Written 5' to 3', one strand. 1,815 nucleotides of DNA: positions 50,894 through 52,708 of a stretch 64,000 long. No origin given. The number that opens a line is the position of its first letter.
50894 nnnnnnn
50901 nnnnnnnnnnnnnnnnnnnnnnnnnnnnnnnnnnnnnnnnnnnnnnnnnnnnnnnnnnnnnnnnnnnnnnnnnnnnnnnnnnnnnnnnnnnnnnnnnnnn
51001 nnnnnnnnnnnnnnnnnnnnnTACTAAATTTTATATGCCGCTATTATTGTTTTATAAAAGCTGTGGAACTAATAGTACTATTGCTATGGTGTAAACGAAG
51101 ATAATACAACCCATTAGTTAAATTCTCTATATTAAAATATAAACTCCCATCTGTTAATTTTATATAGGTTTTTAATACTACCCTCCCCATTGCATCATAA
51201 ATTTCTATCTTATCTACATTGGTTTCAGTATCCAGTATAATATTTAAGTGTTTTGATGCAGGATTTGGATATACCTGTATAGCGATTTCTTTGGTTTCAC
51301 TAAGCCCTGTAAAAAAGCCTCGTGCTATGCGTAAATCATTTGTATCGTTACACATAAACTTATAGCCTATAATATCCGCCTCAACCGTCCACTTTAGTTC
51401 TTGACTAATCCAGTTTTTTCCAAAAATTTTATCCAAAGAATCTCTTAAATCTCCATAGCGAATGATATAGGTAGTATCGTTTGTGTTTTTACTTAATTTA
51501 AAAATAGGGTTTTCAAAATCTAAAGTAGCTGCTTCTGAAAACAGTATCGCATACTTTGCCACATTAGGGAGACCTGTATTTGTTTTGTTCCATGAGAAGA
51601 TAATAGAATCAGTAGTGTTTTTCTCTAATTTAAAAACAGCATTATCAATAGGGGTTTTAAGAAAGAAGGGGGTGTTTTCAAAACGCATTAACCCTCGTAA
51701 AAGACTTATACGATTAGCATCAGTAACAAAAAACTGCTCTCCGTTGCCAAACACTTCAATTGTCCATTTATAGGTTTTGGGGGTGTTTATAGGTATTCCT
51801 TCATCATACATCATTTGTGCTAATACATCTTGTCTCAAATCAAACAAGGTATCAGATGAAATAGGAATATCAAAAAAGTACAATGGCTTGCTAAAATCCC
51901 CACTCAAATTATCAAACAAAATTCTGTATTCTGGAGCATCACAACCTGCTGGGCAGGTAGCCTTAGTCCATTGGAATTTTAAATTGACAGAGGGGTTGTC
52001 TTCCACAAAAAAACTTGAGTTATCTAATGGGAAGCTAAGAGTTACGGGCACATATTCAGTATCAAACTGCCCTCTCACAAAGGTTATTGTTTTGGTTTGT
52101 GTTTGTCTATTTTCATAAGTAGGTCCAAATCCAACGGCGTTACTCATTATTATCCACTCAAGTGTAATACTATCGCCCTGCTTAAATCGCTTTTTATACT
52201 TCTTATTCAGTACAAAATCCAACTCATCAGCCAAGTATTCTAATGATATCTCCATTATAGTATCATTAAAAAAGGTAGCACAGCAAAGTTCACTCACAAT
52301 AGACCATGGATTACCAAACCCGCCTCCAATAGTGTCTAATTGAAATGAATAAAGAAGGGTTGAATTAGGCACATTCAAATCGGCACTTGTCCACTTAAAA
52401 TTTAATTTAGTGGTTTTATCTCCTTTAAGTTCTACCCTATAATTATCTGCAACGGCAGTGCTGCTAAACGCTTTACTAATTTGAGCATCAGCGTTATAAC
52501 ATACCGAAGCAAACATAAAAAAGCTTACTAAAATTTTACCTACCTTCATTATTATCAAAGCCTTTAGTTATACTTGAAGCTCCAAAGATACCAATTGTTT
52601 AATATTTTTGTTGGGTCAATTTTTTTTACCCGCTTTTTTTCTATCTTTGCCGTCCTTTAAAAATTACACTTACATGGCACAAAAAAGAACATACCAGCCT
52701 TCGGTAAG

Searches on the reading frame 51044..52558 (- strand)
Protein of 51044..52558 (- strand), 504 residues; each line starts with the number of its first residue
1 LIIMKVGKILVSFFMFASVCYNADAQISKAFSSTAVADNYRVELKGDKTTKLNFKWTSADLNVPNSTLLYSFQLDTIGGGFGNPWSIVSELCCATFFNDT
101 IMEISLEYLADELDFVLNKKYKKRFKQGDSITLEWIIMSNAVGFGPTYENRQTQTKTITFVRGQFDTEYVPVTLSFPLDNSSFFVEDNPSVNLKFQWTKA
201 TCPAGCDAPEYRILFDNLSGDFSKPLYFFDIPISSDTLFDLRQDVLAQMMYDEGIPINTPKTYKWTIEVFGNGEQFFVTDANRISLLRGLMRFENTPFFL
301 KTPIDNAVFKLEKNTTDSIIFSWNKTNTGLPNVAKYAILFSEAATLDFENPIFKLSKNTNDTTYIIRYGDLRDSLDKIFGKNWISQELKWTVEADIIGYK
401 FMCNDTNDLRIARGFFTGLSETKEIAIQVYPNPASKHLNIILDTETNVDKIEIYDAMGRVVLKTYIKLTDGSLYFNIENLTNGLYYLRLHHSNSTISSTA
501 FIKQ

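Call 43: search_protein_families(library=pfam, proteins=[window:51044-52558:-], max_evalue=0.000001)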
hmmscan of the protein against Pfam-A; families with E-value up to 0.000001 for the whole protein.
window:51044-52558:- (504 aa): 2 families
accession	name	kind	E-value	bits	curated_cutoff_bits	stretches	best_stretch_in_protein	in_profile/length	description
PF14292.12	SusE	-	1.6e-19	70.4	25.2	1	295-392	11-105/106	SusE outer membrane protein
PF18962.6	Por_Secre_tail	-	2.3e-13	50.6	27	1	429-498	1-71/75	Secretion system C-terminal sorting domain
